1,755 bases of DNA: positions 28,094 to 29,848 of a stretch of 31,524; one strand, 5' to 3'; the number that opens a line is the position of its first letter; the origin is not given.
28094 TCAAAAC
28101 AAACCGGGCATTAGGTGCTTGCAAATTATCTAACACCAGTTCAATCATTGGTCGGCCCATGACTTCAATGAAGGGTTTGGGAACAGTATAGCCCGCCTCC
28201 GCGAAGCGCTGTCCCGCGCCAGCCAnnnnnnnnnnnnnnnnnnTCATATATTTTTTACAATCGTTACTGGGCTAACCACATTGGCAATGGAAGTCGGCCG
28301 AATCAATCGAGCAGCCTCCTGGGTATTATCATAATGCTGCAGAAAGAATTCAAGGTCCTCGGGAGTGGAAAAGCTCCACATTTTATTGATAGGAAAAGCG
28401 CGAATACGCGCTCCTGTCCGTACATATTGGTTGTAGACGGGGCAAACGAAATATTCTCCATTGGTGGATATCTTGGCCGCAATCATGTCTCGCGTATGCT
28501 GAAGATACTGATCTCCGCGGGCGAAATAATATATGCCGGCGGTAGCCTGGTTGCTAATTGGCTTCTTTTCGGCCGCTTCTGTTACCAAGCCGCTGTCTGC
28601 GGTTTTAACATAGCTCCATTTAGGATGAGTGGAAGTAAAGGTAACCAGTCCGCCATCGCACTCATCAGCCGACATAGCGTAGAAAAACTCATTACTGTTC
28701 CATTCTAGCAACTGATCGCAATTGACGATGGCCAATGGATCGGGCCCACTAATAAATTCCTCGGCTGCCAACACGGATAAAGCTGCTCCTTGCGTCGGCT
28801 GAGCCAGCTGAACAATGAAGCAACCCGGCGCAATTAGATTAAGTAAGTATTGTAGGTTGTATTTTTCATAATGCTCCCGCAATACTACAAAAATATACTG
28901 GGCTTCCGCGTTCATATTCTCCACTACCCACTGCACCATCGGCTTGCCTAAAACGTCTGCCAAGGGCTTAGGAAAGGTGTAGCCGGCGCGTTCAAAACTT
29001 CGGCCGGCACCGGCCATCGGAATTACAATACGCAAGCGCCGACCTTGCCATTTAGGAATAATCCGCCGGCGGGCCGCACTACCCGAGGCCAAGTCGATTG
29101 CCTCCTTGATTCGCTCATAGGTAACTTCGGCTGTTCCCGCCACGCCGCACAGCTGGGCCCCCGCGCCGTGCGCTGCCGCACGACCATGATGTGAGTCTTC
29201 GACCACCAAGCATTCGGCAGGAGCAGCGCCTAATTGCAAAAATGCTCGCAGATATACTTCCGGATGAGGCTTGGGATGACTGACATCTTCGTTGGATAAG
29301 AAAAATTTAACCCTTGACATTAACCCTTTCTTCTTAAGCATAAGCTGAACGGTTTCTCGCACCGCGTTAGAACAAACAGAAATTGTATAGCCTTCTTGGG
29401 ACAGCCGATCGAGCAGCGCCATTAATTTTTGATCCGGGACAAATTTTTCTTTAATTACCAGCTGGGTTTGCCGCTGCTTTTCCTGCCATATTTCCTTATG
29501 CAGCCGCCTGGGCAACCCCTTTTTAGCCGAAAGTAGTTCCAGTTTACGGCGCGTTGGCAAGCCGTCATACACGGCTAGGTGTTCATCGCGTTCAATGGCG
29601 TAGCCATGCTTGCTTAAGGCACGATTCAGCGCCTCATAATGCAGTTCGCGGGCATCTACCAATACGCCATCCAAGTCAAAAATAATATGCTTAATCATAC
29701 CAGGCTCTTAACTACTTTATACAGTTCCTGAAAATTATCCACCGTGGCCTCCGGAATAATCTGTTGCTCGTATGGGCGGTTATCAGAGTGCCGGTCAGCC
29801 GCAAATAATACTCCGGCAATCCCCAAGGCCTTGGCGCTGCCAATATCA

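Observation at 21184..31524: Nucleotidyltransferase-dense operon: candidate undescribed pathway for activating and attaching phospho-substituents to a surface glycan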

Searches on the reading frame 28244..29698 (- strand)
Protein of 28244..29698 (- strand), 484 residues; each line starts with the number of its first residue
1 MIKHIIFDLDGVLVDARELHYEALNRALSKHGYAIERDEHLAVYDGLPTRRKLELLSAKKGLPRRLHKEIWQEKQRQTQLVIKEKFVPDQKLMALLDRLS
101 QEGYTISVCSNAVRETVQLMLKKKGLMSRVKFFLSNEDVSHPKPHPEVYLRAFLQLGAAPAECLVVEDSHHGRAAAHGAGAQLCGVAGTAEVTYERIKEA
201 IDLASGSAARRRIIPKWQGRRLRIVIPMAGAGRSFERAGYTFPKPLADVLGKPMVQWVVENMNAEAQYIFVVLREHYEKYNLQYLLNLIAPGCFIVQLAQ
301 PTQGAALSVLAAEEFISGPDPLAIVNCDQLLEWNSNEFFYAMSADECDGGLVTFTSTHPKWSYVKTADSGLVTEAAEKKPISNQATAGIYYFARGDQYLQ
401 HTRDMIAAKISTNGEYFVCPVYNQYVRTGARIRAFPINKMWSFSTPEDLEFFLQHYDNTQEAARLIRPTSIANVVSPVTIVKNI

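Call 4: search_protein_families(library=pfam, proteins=[window:28244-29698:-], max_evalue=0.01)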
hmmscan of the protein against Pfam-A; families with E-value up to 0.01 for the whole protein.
window:28244-29698:- (484 aa): 7 families
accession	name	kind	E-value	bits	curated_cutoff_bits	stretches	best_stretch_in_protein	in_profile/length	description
PF13419.12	HAD_2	-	6.4e-31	108.3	23.8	1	5-186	1-178/178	Haloacid dehalogenase-like hydrolase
PF00702.32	Hydrolase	-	3.9e-22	80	26.4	1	2-180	1-191/191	haloacid dehalogenase-like hydrolase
PF12804.13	NTP_transf_3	-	5.2e-09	36.9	27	1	225-330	2-97/160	MobA-like NTP transferase domain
PF00483.29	NTP_transferase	-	6.4e-08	32.9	21.2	1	240-395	18-183/245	Nucleotidyl transferase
PF12710.13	HAD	-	0.00019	22.3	27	1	5-129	1-138/189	haloacid dehalogenase-like hydrolase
PF13242.12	Hydrolase_like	-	0.0004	20.7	22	1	143-187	4-49/75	HAD-hyrolase-like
PF01128.25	IspD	-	0.0088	16.3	27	0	224-280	3-58/221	2-C-methyl-D-erythritol 4-phosphate cytidylyltransferase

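Call 5: search_protein_families(library=ncbifam, proteins=[window:28244-29698:-], max_evalue=0.01)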
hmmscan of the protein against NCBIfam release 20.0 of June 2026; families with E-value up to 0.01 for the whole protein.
window:28244-29698:- (484 aa): 46 families (the best 25 are shown)
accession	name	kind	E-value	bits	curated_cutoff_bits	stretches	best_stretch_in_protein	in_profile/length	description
TIGR02009.1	PGMB-YQAB-SF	subfamily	6.1e-30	104.8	153.35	1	3-183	2-183/186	beta-phosphoglucomutase family hydrolase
TIGR01990.1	bPGM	equivalog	7.9e-22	78.1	189.4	1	2-186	1-186/187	beta-phosphoglucomutase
NF008087.0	PRK10826.1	equivalog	1.6e-19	70.5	191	1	2-182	7-187/222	hexitol phosphatase HxpB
NF009804.0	PRK13288.1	equivalog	1.9e-19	70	218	1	1-190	2-185/215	pyrophosphatase PpaX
TIGR01509.1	HAD-SF-IA-v3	subfamily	8.3e-18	65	29.4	1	60-186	36-154/154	HAD-IA family hydrolase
TIGR01449.2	PGP_bact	equivalog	3e-17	62.9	180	1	5-186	1-184/213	phosphoglycolate phosphatase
NF046057.1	bifunc_MtlD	equivalog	7.7e-17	60.9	800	1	2-182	7-187/683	bifunctional mannitol-1-phosphate dehydrogenase/phosphatase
NF053653.1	InDiPhoBT2121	equivalog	4.2e-16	59.2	245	1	3-186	2-186/216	inorganic diphosphatase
TIGR03992.1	Arch_glmU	subfamily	3.9e-14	52.3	292.1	1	224-442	3-212/393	bifunctional sugar-1-phosphate nucleotidylyltransferase/acetyltransferase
NF008000.0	PRK10725.1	equivalog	8.2e-14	52.1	215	1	4-184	7-183/188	fructose-1-phosphate/6-phosphogluconate phosphatase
NF009695.0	PRK13222.1-2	equivalog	1.1e-13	51.2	225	1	2-186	6-193/226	phosphoglycolate phosphatase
NF008610.0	PRK11587.1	equivalog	3e-12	46.3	282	1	3-193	4-188/219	sugar phosphatase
TIGR02253.1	CTE7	subfamily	1.3e-11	44.7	169.75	1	1-169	1-176/221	TIGR02253 family HAD-type hydrolase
TIGR01428.1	HAD_type_II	equivalog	1.5e-11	44.7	125.4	1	93-187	97-191/197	haloacid dehalogenase type II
NF009697.0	PRK13222.1-4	equivalog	1.7e-11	43.9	327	1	2-186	7-193/232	phosphoglycolate phosphatase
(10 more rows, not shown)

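Call 14: find_homologous_proteins(query=window:28244-29698:-, max_evalue=0.00001)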
Query window:28244-29698:- (484 aa): 7893 proteins with E <= 0.00001 among 8000 candidates; the best 120 are listed.
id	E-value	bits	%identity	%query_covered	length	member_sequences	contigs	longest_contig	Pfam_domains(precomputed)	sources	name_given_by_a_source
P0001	0.0e+0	1104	100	100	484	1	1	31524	PF00483.30,PF13419.13,PF00702.33,PF12804.14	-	-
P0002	1.0e-285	966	85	100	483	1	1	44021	PF13419.13,PF00702.33,PF12804.14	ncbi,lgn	-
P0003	4.0e-233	792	72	95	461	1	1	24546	PF00483.30,PF13419.13,PF00702.33,PF13242.13,PF12804.14,PF12710.14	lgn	-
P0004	3.7e-227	773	69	100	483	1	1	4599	PF00483.30,PF13419.13,PF00702.33,PF12804.14,PF12710.14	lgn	-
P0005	2.6e-213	727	67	94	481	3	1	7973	PF00483.30,PF13419.13,PF00702.33,PF12804.14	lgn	-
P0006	4.7e-209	713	65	98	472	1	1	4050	PF00483.30,PF13419.13,PF00702.33,PF13242.13,PF12804.14,PF12710.14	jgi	jgi:HAD superfamily hydrolase (TIGR01509 family)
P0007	8.3e-208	709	63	98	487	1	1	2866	PF00483.30,PF13419.13,PF00702.33,PF13242.13,PF12804.14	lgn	-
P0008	9.9e-208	709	66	95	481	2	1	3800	PF00483.30,PF13419.13,PF00702.33,PF12804.14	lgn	-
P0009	8.2e-205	699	62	95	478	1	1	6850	PF00483.30,PF13419.13,PF00702.33,PF12804.14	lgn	-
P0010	2.3e-203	694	63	95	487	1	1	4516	PF00483.30,PF13419.13,PF00702.33,PF12804.14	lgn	-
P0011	6.0e-203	693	61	94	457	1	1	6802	PF00483.30,PF13419.13,PF00702.33,PF12804.14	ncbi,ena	-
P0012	6.9e-203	693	62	99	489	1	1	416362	PF00483.30,PF13419.13,PF00702.33,PF12804.14,PF12710.14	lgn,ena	-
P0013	6.4e-202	689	63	95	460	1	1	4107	PF00483.30,PF13419.13,PF00702.33,PF12804.14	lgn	-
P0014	1.4e-200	685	63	94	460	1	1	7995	PF00483.30,PF13419.13,PF00702.33,PF12804.14,PF12710.14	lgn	-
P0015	1.9e-198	678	62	95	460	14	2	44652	PF00483.30,PF13419.13,PF00702.33,PF13242.13,PF12804.14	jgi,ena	-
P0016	3.4e-197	674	62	95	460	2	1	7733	PF00483.30,PF13419.13,PF00702.33,PF12804.14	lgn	-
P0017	9.4e-197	672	59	95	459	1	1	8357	PF00483.30,PF13419.13,PF00702.33,PF12804.14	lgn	-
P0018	1.4e-196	672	62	94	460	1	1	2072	PF00483.30,PF13419.13,PF00702.33,PF12804.14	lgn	-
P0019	2.8e-195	668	60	95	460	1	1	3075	PF00483.30,PF13419.13,PF00702.33,PF12804.14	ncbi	-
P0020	1.1e-191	656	59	94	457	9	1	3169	PF00483.30,PF13419.13,PF00702.33,PF12804.14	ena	-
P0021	2.1e-190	651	60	94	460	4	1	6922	PF00483.30,PF13419.13,PF00702.33,PF12804.14,PF12710.14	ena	-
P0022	2.4e-190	651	58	94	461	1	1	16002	PF00483.30,PF13419.13,PF00702.33,PF12804.14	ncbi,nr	ncbi:MAG: HAD-IA family hydrolase [Anaerolineales bacterium]|nr:HAD-IA family hydrolase [Anaerolinea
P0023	2.6e-190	651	58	94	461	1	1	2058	PF00483.30,PF13419.13,PF00702.33,PF12804.14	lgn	-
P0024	1.4e-189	649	59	94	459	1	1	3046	PF00483.30,PF13419.13,PF00702.33,PF12804.14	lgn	-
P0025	3.1e-189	648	58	95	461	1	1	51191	PF00483.30,PF13419.13,PF00702.33,PF12804.14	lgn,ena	-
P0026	5.3e-189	647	59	94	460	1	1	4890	PF00483.30,PF13419.13,PF00702.33,PF12804.14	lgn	-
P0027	1.4e-188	645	59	94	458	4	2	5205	PF00483.30,PF13419.13,PF00702.33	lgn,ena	-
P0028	5.5e-188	643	58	94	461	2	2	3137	PF00483.30,PF13419.13,PF00702.33,PF12804.14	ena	-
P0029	1.2e-187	642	58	94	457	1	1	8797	PF00483.30,PF13419.13,PF00702.33,PF12804.14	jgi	jgi:HAD superfamily hydrolase (TIGR01509 family)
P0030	1.3e-187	642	58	94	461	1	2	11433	PF00483.30,PF13419.13,PF00702.33,PF12804.14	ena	-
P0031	1.4e-186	639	58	94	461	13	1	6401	PF00483.30,PF13419.13,PF00702.33,PF12804.14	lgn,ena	-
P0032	3.4e-186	638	57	94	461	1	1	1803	PF00483.30,PF13419.13,PF00702.33,PF12804.14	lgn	-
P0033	8.0e-186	636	58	94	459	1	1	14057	PF00483.30,PF13419.13,PF00702.33,PF12804.14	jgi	jgi:HAD superfamily hydrolase (TIGR01509 family)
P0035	1.2e-185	636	57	95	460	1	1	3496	PF00483.30,PF13419.13,PF00702.33,PF12804.14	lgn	-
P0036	3.0e-185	634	58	94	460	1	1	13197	PF00483.30,PF13419.13,PF00702.33,PF12804.14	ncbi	-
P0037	3.6e-185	634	59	95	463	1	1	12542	PF00483.30,PF13419.13,PF00702.33,PF12804.14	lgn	-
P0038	3.8e-185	634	58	94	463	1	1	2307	PF00483.30,PF13419.13,PF00702.33,PF12804.14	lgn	-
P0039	8.9e-185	633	58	94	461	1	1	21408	PF00483.30,PF13419.13,PF00702.33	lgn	-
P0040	1.3e-184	632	57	95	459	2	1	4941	PF00483.30,PF13419.13,PF00702.33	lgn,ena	-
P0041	1.3e-184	632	57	94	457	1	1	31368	PF00483.30,PF13419.13,PF00702.33,PF12804.14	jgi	jgi:HAD superfamily hydrolase (TIGR01509 family)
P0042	1.9e-184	632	58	95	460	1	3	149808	PF00483.30,PF13419.13,PF00702.33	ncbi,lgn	-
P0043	2.7e-184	631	57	94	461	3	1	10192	PF00483.30,PF13419.13,PF00702.33,PF12804.14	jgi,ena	-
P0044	4.3e-184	631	59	95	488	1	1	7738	PF00483.30,PF13419.13,PF00702.33,PF12804.14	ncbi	-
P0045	8.1e-183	626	57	94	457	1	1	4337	PF00483.30,PF13419.13,PF00702.33,PF12804.14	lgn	-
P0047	4.0e-182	624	56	94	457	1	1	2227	PF00483.30,PF13419.13,PF00702.33,PF12804.14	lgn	-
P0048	5.1e-182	624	56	94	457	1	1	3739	PF00483.30,PF13419.13,PF00702.33,PF12804.14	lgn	-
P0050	1.7e-181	622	58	94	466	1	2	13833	PF00483.30,PF13419.13,PF00702.33,PF12804.14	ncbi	-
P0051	3.3e-181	621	56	94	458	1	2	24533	PF00483.30,PF13419.13,PF00702.33,PF12804.14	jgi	-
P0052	4.7e-181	621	56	94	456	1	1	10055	PF00483.30,PF13419.13,PF00702.33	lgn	-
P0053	1.3e-180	619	58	95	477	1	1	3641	PF00483.30,PF13419.13,PF00702.33,PF12804.14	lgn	-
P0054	2.1e-180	619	56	95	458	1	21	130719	PF00483.30,PF13419.13,PF00702.33,PF12804.14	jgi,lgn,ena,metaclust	metaclust:\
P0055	3.2e-180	618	56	95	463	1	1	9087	PF00483.30,PF13419.13,PF00702.33,PF12804.14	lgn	-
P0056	5.7e-180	617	57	94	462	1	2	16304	PF00483.30,PF13419.13,PF00702.33,PF12804.14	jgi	-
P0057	7.1e-180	617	57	94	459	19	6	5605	PF00483.30,PF13419.13,PF00702.33,PF12804.14,PF12710.14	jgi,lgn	jgi:HAD superfamily hydrolase (TIGR01509 family)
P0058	1.0e-179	616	57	94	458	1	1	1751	PF00483.30,PF13419.13,PF00702.33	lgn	-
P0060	2.8e-179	615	56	94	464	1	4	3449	PF00483.30,PF13419.13,PF00702.33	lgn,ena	-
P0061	3.2e-179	615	57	94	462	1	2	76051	PF00483.30,PF13419.13,PF00702.33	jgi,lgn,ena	-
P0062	3.2e-179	615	56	94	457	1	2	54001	PF00483.30,PF13419.13,PF00702.33,PF12804.14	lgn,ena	-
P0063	4.7e-179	614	57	94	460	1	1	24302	PF00483.30,PF13419.13,PF00702.33,PF12804.14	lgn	-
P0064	1.0e-178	613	56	95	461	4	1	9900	PF00483.30,PF13419.13,PF00702.33,PF12804.14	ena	-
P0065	7.1e-178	610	56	95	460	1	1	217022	PF00483.30,PF13419.13,PF00702.33,PF12804.14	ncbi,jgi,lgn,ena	-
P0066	8.2e-178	610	56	95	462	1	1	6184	PF00483.30,PF13419.13,PF00702.33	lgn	-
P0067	1.3e-177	609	57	94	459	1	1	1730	PF00483.30,PF13419.13,PF00702.33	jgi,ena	-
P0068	1.9e-177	609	57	94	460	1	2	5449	PF00483.30,PF13419.13,PF00702.33,PF12804.14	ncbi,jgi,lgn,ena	-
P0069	3.9e-177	608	57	94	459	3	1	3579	PF00483.30,PF13419.13,PF00702.33,PF12804.14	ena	-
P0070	1.1e-176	606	56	94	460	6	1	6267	PF00483.30,PF13419.13,PF00702.33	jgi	jgi:HAD superfamily hydrolase (TIGR01509 family)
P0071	1.2e-176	606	56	94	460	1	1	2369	PF00483.30,PF13419.13,PF00702.33,PF12804.14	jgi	jgi:HAD superfamily hydrolase (TIGR01509 family)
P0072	1.2e-176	606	57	94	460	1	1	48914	PF00483.30,PF13419.13,PF00702.33,PF12804.14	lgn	-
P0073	2.9e-176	605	56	94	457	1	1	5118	PF00483.30,PF13419.13,PF00702.33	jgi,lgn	-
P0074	3.1e-176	605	56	94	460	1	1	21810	PF00483.30,PF13419.13,PF00702.33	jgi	jgi:HAD superfamily hydrolase (TIGR01509 family)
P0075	3.1e-176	605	55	94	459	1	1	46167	PF00483.30,PF13419.13,PF00702.33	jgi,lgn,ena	-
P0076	3.8e-176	604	56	94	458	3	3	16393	PF00483.30,PF13419.13,PF00702.33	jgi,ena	jgi:HAD superfamily hydrolase (TIGR01509 family)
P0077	6.0e-176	604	57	94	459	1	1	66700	PF00483.30,PF13419.13,PF00702.33,PF12804.14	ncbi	-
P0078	6.3e-176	604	55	94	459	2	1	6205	PF00483.30,PF13419.13,PF00702.33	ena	-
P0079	8.6e-176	603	55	94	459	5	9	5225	PF00483.30,PF13419.13,PF00702.33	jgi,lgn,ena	-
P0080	8.7e-176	603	56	94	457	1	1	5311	PF00483.30,PF13419.13,PF00702.33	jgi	-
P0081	1.6e-175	602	55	94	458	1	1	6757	PF00483.30,PF13419.13,PF00702.33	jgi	-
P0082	3.3e-175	601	54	95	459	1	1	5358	PF00483.30,PF13419.13,PF00702.33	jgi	jgi:HAD superfamily hydrolase (TIGR01509 family)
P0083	9.0e-175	600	56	95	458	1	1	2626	PF00483.30,PF13419.13,PF00702.33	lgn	-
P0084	1.1e-174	600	55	94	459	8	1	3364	PF00483.30,PF13419.13,PF00702.33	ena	-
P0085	1.6e-174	599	57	94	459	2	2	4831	PF00483.30,PF13419.13,PF00702.33,PF12804.14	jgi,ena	-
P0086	2.1e-174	599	56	94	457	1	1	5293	PF00483.30,PF13419.13,PF00702.33,PF12804.14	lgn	-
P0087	4.5e-174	598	54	95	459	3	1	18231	PF00483.30,PF13419.13,PF00702.33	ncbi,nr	ncbi:HAD-IA family hydrolase [Candidatus Marinimicrobia bacterium]|nr:HAD-IA family hydrolase [Candi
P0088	5.8e-174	597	55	94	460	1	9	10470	PF00483.30,PF13419.13,PF00702.33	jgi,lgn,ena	-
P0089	7.0e-174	597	55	94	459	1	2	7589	PF00483.30,PF13419.13,PF00702.33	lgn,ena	-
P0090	1.3e-173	596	55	95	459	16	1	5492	PF00483.30,PF13419.13,PF00702.33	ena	-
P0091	1.6e-173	596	56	94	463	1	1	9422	PF00483.30,PF13419.13,PF00702.33,PF12804.14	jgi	-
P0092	1.7e-173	596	54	95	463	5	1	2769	PF00483.30,PF13419.13,PF00702.33,PF12804.14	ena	-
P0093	1.8e-173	596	54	95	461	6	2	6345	PF00483.30,PF13419.13,PF00702.33,PF12804.14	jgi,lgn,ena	-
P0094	3.3e-173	595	55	95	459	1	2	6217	PF00483.30,PF13419.13,PF00702.33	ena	-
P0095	4.8e-173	594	55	94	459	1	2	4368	PF00483.30,PF13419.13,PF00702.33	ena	-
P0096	6.6e-173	594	55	94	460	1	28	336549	PF00483.30,PF13419.13,PF00702.33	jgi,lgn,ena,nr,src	nr:hypothetical protein [uncultured archaeon]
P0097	7.0e-173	594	55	94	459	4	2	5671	PF00483.30,PF13419.13,PF00702.33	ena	-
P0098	7.3e-173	594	55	94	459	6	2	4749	PF00483.30,PF13419.13,PF00702.33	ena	-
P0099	7.7e-173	594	55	94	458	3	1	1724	PF00483.30,PF13419.13,PF00702.33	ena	-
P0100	1.0e-172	593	55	94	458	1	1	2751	PF00483.30,PF13419.13,PF00702.33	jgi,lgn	-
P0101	1.0e-172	593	56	94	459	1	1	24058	PF00483.30,PF13419.13,PF00702.33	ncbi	-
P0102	1.7e-172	592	56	94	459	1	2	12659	PF00483.30,PF13419.13,PF00702.33,PF12804.14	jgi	-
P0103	1.8e-172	592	55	94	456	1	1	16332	PF00483.30,PF13419.13,PF00702.33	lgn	-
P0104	2.7e-172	592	55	94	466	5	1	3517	PF00483.30,PF13419.13,PF00702.33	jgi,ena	jgi:HAD superfamily hydrolase (TIGR01509 family)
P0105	4.1e-172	591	54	95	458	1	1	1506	PF00483.30,PF13419.13,PF00702.33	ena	-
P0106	4.2e-172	591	55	94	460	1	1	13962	PF00483.30,PF13419.13,PF00702.33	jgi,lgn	-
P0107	4.3e-172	591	54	95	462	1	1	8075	PF00483.30,PF13419.13,PF00702.33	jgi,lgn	-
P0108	5.9e-172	591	54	95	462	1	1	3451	PF00483.30,PF13419.13,PF00702.33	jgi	-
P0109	6.9e-172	590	55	95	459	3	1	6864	PF00483.30,PF13419.13,PF00702.33,PF12804.14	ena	-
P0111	1.9e-171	589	54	94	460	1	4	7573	PF00483.30,PF13419.13,PF00702.33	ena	-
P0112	2.1e-171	589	55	94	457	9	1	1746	PF00483.30,PF13419.13,PF00702.33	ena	-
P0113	2.3e-171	589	53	94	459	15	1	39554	PF00483.30,PF13419.13,PF00702.33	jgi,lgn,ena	-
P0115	2.7e-171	588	55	94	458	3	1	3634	PF00483.30,PF13419.13,PF00702.33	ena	-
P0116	3.0e-171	588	54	94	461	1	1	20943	PF00483.30,PF13419.13,PF00702.33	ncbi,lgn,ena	-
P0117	3.6e-171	588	55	94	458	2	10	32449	PF00483.30,PF13419.13,PF00702.33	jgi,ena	-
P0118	7.1e-171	587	54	94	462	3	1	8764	PF00483.30,PF13419.13,PF00702.33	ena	-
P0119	1.4e-170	586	54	94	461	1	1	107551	PF00483.30,PF13419.13,PF00702.33,PF12804.14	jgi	-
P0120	2.2e-170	585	53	95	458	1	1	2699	PF00483.30,PF13419.13,PF00702.33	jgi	jgi:HAD superfamily hydrolase (TIGR01509 family)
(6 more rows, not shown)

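Call 15: find_encoding_contigs(protein=P0002, flank=10000, max_places=3)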
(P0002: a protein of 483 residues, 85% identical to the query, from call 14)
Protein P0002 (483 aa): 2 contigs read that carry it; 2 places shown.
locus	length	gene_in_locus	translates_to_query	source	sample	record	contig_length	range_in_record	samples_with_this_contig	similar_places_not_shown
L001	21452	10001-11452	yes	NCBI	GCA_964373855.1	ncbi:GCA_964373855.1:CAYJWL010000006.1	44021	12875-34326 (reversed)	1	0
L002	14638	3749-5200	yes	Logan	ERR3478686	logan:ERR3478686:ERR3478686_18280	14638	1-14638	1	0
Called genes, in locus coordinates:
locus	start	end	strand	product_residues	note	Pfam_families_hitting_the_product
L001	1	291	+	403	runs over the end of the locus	PF08013:GatZ_KbaZ-like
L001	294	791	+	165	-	PF01050:MannoseP_isomer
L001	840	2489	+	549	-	PF00483:NTP_transferase (faint), PF12804:NTP_transf_3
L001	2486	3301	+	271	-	PF08501:Shikimate_dh_N, PF18317:SDH_C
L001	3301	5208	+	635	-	PF00664:ABC_membrane, PF00005:ABC_tran, PF02463:SMC_N (faint), PF13191:AAA_16 (weak)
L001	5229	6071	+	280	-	-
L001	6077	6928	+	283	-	-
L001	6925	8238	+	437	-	PF00016:RuBisCO_large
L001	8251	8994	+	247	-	PF00483:NTP_transferase, PF12804:NTP_transf_3 (weak)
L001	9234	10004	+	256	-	PF00702:Hydrolase, PF13419:HAD_2, PF13242:Hydrolase_like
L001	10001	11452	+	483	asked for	PF00702:Hydrolase, PF13419:HAD_2, PF12804:NTP_transf_3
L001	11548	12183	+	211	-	PF00483:NTP_transferase (weak)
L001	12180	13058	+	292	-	-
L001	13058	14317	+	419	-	-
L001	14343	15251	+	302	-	-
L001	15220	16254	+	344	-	-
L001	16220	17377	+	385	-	-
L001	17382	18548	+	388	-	PF02348:CTP_transf_3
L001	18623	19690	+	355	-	PF03102:NeuB, PF08666:SAF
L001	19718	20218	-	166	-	PF00702:Hydrolase (faint), PF13419:HAD_2 (faint), PF08282:Hydrolase_3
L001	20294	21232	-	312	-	PF13489:Methyltransf_23, PF13847:Methyltransf_31 (weak), PF08241:Methyltransf_11, PF08242:Methyltransf_12, PF13649:Methyltransf_25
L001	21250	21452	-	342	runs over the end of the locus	PF13692:Glyco_trans_1_4, PF00534:Glycos_transf_1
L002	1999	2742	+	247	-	PF00483:NTP_transferase, PF12804:NTP_transf_3 (weak)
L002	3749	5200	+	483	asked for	PF00702:Hydrolase, PF13419:HAD_2, PF12804:NTP_transf_3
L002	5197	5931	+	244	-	PF00483:NTP_transferase, PF12804:NTP_transf_3 (weak)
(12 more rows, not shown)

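Call 17: find_encoding_contigs(protein=P0096, flank=10000, max_places=4)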
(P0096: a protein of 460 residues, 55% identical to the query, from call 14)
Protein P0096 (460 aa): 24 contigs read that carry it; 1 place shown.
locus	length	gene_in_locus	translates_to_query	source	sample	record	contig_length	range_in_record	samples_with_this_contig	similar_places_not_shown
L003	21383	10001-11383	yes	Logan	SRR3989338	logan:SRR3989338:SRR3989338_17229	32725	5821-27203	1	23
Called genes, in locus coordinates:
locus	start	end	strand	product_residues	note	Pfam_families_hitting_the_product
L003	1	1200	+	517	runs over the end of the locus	PF01943:Polysacc_synt, PF13440:Polysacc_synt_3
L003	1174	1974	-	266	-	PF00535:Glycos_transf_2, PF10111:Glyco_tranf_2_2, PF13641:Glyco_tranf_2_3 (weak), PF02709:Glyco_transf_7C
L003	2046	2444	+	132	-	PF01648:ACPS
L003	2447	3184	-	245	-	PF00106:adh_short, PF23441:SDR (weak), PF13561:adh_short_C2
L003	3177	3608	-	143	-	PF01575:MaoC_dehydratas, PF13452:FAS1_DH_region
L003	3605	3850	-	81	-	PF00550:PP-binding (weak)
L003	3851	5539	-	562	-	PF21211:FkbH_N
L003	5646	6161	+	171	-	PF14602:Hexapep_2 (faint), PF25084:LbH_EIF2B (faint), PF25087:GMPPB_C (faint), PF00132:Hexapep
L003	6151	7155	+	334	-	PF01075:Glyco_transf_9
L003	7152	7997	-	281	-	PF05575:V_cholerae_RfbT, PF02475:TRM5-TYW2_MTfase, PF05050:Methyltransf_21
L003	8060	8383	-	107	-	-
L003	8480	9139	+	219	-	-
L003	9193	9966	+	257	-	PF00483:NTP_transferase (weak)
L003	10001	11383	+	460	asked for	PF00702:Hydrolase, PF13419:HAD_2, PF00483:NTP_transferase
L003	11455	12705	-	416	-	-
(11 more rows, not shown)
